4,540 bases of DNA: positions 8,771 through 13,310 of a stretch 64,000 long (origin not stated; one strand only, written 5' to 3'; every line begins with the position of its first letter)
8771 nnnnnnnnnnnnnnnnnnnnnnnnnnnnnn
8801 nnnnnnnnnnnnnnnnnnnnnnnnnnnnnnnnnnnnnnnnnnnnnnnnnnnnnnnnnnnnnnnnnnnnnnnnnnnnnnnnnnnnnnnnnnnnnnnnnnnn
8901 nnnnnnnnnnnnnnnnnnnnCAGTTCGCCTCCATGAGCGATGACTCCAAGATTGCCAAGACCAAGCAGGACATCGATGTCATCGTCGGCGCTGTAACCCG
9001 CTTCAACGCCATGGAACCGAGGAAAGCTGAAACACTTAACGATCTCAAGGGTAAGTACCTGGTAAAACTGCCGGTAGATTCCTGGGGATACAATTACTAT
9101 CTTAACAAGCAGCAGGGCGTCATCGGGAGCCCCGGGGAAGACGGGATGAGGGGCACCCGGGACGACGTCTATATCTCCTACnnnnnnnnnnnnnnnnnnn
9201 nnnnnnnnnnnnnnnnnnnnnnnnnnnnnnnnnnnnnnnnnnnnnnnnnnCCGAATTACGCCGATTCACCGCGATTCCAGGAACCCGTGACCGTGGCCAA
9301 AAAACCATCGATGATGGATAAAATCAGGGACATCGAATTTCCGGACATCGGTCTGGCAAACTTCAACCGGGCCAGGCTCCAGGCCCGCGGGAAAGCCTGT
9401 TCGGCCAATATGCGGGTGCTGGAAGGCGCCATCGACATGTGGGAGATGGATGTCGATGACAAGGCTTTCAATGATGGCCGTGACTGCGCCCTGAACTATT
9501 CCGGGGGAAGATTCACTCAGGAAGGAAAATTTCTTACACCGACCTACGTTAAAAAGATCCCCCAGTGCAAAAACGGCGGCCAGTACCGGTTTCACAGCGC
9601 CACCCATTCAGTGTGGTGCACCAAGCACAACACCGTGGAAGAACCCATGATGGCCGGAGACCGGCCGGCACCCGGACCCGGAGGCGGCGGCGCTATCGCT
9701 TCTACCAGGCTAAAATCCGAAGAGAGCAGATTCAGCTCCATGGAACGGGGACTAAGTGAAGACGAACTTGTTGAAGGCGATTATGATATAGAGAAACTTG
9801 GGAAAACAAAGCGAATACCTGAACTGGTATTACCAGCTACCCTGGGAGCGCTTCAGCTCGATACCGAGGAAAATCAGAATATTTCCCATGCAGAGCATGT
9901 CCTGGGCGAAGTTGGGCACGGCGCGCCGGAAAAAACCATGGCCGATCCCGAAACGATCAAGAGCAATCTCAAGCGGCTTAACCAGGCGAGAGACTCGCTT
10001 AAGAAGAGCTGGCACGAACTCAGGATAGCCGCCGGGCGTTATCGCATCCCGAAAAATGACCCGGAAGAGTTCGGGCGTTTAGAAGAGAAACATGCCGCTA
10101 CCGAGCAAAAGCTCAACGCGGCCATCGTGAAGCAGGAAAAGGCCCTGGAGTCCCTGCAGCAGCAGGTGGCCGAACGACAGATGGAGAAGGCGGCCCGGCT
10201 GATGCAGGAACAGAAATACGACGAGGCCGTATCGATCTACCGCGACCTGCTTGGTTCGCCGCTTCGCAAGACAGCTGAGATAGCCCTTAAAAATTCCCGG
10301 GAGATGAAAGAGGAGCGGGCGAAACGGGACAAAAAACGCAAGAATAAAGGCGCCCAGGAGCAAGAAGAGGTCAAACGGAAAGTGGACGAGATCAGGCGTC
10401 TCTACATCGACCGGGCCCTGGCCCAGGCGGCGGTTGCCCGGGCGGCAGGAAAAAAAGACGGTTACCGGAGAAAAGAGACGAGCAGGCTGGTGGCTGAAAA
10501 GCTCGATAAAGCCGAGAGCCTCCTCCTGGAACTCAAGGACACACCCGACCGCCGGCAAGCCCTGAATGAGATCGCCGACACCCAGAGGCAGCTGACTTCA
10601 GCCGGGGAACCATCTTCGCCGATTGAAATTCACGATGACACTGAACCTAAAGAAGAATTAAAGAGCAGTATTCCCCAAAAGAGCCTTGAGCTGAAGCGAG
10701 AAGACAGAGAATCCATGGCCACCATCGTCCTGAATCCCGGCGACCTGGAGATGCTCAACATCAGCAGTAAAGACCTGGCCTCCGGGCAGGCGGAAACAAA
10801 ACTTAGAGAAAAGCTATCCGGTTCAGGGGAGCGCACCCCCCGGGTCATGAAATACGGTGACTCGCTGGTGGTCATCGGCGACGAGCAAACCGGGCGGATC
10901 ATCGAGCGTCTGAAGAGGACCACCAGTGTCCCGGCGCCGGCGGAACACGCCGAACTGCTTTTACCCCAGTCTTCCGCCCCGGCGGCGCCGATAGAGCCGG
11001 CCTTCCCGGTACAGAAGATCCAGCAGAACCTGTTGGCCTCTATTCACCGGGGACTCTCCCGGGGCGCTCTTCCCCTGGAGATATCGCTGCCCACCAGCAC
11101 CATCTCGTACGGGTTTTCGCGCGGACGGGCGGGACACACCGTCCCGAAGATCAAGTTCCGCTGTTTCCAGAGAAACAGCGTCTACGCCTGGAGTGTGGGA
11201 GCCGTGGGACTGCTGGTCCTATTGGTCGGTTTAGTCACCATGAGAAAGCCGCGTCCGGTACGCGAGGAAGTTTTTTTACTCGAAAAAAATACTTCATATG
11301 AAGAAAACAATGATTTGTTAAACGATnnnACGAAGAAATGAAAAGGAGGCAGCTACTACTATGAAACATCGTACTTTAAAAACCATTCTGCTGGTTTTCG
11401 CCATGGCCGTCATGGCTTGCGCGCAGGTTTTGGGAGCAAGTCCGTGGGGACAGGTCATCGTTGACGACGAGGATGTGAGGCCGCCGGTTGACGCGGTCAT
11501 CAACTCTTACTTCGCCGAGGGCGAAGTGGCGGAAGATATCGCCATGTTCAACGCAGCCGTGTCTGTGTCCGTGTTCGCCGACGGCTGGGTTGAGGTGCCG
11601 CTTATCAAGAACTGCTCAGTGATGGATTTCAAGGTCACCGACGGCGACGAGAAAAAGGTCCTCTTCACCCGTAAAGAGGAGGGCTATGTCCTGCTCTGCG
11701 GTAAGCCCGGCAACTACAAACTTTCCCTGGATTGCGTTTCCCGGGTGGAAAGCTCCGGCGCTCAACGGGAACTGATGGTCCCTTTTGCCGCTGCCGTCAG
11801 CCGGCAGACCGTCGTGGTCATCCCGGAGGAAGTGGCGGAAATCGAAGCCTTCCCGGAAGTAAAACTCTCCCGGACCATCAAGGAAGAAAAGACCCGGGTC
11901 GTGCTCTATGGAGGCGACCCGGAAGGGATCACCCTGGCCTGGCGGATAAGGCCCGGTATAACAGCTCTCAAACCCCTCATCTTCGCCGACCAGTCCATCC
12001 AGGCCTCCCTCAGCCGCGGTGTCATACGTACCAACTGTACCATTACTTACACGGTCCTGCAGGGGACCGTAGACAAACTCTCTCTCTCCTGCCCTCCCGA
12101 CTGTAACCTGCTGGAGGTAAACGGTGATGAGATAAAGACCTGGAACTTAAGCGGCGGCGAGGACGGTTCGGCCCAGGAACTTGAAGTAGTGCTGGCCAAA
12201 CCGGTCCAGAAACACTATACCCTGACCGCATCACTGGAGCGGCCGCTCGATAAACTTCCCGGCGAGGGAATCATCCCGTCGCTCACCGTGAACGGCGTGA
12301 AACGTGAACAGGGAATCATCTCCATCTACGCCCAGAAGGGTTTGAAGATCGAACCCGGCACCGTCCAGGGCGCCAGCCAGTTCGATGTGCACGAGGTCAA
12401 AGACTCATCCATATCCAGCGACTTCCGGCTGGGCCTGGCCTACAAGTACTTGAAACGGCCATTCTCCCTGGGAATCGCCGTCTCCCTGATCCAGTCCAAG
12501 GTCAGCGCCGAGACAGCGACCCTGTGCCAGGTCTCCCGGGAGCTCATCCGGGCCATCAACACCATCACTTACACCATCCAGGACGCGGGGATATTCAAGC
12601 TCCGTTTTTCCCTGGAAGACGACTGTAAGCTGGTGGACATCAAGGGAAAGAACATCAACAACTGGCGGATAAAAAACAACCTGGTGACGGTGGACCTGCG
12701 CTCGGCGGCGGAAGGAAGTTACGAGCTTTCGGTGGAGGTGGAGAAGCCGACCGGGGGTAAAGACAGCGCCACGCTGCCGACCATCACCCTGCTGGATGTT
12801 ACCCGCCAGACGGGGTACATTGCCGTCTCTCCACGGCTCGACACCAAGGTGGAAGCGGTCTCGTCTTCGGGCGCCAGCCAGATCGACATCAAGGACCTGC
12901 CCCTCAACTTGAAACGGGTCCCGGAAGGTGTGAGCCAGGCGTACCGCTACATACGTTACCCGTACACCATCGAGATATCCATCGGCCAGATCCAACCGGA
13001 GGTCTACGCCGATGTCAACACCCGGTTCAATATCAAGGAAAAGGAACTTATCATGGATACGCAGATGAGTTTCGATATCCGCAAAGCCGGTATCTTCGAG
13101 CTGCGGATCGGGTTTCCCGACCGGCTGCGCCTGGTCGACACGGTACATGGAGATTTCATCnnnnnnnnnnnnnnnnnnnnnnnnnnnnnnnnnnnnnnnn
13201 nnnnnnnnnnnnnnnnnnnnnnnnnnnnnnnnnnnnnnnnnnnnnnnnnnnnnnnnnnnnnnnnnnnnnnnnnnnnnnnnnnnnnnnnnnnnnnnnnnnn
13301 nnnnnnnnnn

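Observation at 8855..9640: GspG-type pseudopilin module without a cleavable prepilin signal, buried ~1090 aa inside a giant protein, followed by a second helix-less pilin head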

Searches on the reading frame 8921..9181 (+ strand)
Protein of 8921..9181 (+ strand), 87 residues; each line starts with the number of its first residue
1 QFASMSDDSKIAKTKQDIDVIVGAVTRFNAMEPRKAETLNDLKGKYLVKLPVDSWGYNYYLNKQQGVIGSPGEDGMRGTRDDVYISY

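Call 87: search_solved_structures(query=A6, max_evalue=0.01, show_alignments=1)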
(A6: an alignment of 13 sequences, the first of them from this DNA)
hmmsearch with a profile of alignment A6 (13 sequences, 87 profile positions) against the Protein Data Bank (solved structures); distinct sequences matched with E-value up to 0.01: 8.
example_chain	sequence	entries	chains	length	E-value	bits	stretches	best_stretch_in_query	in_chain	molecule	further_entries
1t92_A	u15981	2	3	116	7.7e-08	35.9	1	43-84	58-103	General secretion pathway protein G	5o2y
5wda_A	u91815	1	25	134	1.3e-07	35.1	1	43-84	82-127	General secretion pathway protein G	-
3g20_A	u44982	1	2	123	5.1e-07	33.3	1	46-84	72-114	Type II secretion protein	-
29jd_A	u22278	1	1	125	5.2e-07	33.2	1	46-84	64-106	Type II secretion system core protein G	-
2kep_A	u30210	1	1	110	1.3e-06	31.9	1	45-82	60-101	General secretion pathway protein G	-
3fu1_A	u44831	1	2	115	7.8e-05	26.2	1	43-78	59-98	General secretion pathway protein G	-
3gn9_A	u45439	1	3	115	9.3e-05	26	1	43-79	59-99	Type II secretory pathway, pseudopilin EpsG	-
4lw9_A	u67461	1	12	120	0.00012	25.7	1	43-78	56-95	Type II secretion system protein G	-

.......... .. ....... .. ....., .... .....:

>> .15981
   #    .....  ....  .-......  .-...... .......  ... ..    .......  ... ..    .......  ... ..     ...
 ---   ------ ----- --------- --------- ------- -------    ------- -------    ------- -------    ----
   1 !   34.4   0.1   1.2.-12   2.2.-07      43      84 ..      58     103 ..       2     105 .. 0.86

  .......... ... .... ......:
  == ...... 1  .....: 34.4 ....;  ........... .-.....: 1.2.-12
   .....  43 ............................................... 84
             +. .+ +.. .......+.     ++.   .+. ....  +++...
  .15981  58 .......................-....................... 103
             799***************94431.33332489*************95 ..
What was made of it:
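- On GspG major pseudopilin (TIGR01710 equivalog; Pfam PF08334 T2SSG): The head 1 family profile hits eight GspG structures only (call 87).
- Checked: A family profile of head 1 hits eight GspG structures and nothing else, E=8e-8 to 1e-4 (call 87).
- The head 1 family profile hits only GspG structures (call 87).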

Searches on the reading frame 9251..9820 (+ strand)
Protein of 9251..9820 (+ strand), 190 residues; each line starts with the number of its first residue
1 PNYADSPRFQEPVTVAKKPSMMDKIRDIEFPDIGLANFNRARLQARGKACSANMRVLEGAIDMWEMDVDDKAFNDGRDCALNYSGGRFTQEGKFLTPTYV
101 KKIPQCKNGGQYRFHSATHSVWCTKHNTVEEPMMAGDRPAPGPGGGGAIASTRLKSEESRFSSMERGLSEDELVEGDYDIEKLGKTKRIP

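Call 14: search_solved_structures(query=window:9251-9820:+, max_evalue=10, show_alignments=3)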
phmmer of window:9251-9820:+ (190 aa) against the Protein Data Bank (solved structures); distinct sequences matched with E-value up to 10: 0.

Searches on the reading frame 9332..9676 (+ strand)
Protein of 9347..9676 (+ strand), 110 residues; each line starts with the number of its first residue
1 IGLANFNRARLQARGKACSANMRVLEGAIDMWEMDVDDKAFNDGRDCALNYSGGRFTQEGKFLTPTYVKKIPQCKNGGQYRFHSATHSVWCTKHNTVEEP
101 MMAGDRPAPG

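Call 55: search_solved_structures(query=A4, max_evalue=10, show_alignments=3)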
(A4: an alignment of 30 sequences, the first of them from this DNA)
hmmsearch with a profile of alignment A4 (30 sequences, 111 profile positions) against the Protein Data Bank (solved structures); distinct sequences matched with E-value up to 10: 28.
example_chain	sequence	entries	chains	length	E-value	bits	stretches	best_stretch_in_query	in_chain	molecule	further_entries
5wda_A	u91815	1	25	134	5.9e-06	29.3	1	3-85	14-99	General secretion pathway protein G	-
3g20_A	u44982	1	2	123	1.3e-05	28.2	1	4-86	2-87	Type II secretion protein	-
29jd_A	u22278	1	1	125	0.0013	21.7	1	17-87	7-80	Type II secretion system core protein G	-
1t92_A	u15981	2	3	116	0.0014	21.6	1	17-86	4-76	General secretion pathway protein G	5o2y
3gn9_A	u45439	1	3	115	0.002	21.1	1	16-87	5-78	Type II secretory pathway, pseudopilin EpsG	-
3fu1_A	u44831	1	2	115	0.0022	21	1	16-87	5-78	General secretion pathway protein G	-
4lw9_A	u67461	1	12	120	0.003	20.5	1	17-87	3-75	Type II secretion system protein G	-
2kep_A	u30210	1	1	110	0.23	14.5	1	28-86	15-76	General secretion pathway protein G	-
9qw7_A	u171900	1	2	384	0.25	14.4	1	36-97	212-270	tRNA ligase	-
4ixj_A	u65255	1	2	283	0.34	13.9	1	62-98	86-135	Fimbrial protein (Pilin)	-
5lc5_B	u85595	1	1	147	1.2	12.1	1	31-90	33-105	NADH dehydrogenase [ubiquinone] iron-sulfur protein 7, mitochondrial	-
2m7g_A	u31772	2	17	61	1.4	12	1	3-37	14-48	Geopilin domain 1 protein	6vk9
7zeb_6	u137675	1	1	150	1.5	11.8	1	31-90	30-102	NADH dehydrogenase [ubiquinone] iron-sulfur protein 7, mitochondrial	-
9w2u_B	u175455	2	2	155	1.6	11.7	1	31-90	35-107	NADH dehydrogenase [ubiquinone] iron-sulfur protein 7, mitochondrial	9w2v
9ti4_E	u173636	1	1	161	1.7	11.7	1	31-90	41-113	NADH dehydrogenase [ubiquinone] iron-sulfur protein 7, mitochondrial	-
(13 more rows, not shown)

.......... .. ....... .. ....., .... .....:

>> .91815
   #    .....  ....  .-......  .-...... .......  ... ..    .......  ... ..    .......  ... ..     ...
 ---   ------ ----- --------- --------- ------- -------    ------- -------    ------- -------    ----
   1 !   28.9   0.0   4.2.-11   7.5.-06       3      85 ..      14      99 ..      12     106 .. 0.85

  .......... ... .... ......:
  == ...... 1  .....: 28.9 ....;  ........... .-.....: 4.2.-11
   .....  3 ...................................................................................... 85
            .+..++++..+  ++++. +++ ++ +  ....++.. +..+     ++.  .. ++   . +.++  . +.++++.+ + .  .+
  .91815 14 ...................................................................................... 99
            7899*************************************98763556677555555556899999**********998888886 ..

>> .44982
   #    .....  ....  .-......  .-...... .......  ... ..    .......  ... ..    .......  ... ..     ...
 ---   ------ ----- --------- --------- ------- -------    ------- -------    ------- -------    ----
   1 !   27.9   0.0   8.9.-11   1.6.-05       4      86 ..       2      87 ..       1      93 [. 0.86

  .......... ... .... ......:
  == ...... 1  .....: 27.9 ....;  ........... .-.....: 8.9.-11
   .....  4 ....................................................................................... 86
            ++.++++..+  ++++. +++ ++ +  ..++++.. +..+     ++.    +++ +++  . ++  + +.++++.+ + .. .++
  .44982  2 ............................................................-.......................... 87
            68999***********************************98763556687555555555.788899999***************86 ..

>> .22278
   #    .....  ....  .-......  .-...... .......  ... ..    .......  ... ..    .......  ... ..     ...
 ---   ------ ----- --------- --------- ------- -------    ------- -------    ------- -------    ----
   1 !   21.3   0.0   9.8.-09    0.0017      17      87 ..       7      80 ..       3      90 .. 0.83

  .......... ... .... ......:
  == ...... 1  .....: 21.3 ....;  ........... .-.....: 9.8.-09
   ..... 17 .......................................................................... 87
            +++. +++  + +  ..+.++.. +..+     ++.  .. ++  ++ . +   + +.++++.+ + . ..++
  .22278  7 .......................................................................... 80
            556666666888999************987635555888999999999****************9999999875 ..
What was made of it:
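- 9347..9637 (+): Head 2: helix-less GspG-type head (aa 1256-1352). It begins at the Pro22-equivalent position. Conserved across its family: Cys1273, Cys1346, His1349 and Gly1333 invariant, Cys1329 nearly so. Family profile vs PDB GspG, E=5.9e-6 (call 55).
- Checked: Its family profile hits GspG structures at E=5.9e-6 (call 55).
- The head 2 family profile hits GspG structures at E=5.9e-6 (call 55).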

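Call 71: search_protein_families(library=ncbifam, proteins=[window:9347-9676:+], max_evalue=5)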
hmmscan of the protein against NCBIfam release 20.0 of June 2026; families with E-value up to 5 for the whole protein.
window:9347-9676:+ (110 aa): 1 family
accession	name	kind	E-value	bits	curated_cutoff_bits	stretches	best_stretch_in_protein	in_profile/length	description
TIGR01710.1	typeII_sec_gspG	equivalog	0.011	15.8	88.85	1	12-86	32-105/134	type II secretion system major pseudopilin GspG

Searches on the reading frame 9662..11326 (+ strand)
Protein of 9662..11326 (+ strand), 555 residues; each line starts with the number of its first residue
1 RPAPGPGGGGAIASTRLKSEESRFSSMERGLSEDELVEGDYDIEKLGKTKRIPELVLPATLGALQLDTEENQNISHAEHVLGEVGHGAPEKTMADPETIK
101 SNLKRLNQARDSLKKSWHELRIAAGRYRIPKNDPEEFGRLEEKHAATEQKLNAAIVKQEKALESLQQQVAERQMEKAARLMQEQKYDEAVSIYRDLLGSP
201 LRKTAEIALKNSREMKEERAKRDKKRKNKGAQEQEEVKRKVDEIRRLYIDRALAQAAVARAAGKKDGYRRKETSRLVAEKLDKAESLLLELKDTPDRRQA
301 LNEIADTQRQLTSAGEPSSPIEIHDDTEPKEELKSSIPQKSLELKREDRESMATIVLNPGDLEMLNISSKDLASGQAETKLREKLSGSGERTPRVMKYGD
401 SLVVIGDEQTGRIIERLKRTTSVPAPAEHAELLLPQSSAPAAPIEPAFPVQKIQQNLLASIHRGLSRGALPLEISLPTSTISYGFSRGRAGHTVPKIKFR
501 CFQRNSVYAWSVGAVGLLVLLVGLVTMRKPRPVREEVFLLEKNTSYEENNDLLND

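Call 42: search_protein_families(library=pfam, proteins=[window:9662-11326:+], max_evalue=5)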
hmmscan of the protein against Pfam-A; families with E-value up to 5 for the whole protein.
window:9662-11326:+ (555 aa): 1 family
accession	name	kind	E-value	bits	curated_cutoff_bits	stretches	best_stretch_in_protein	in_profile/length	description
PF09169.15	BRCA-2_helical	-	0.2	11.6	25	1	208-293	3-86/187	BRCA2, helical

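Call 71: search_protein_families(library=ncbifam, proteins=[window:9662-11326:+], max_evalue=5)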
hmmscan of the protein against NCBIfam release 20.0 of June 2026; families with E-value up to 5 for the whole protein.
window:9662-11326:+ (555 aa): 2 families
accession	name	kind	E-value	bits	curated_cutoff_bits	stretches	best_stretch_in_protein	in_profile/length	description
NF001421.0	PRK00295.1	equivalog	0.028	14.6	95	1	147-171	20-44/68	hypothetical protein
NF008584.2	PRK11546.1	equivalog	0.48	10.7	200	1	222-264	86-127/145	zinc resistance sensor/chaperone ZraP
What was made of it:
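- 9638..11011 (+): Gly/Pro-rich and highly charged, largely helical spacer (aa 1353-1810). No family match (calls 42, 71).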

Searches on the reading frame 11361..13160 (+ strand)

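Call 42: search_protein_families(library=pfam, proteins=[window:11361-13160:+], max_evalue=5)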
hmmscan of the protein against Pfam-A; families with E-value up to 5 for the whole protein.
window:11361-13160:+ (600 aa): 1 family
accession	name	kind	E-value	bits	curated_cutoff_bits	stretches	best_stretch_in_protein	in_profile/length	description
PF16871.11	DUF5077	-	0.2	12.2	24.6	1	426-467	18-58/122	Domain of unknown function (DUF5077)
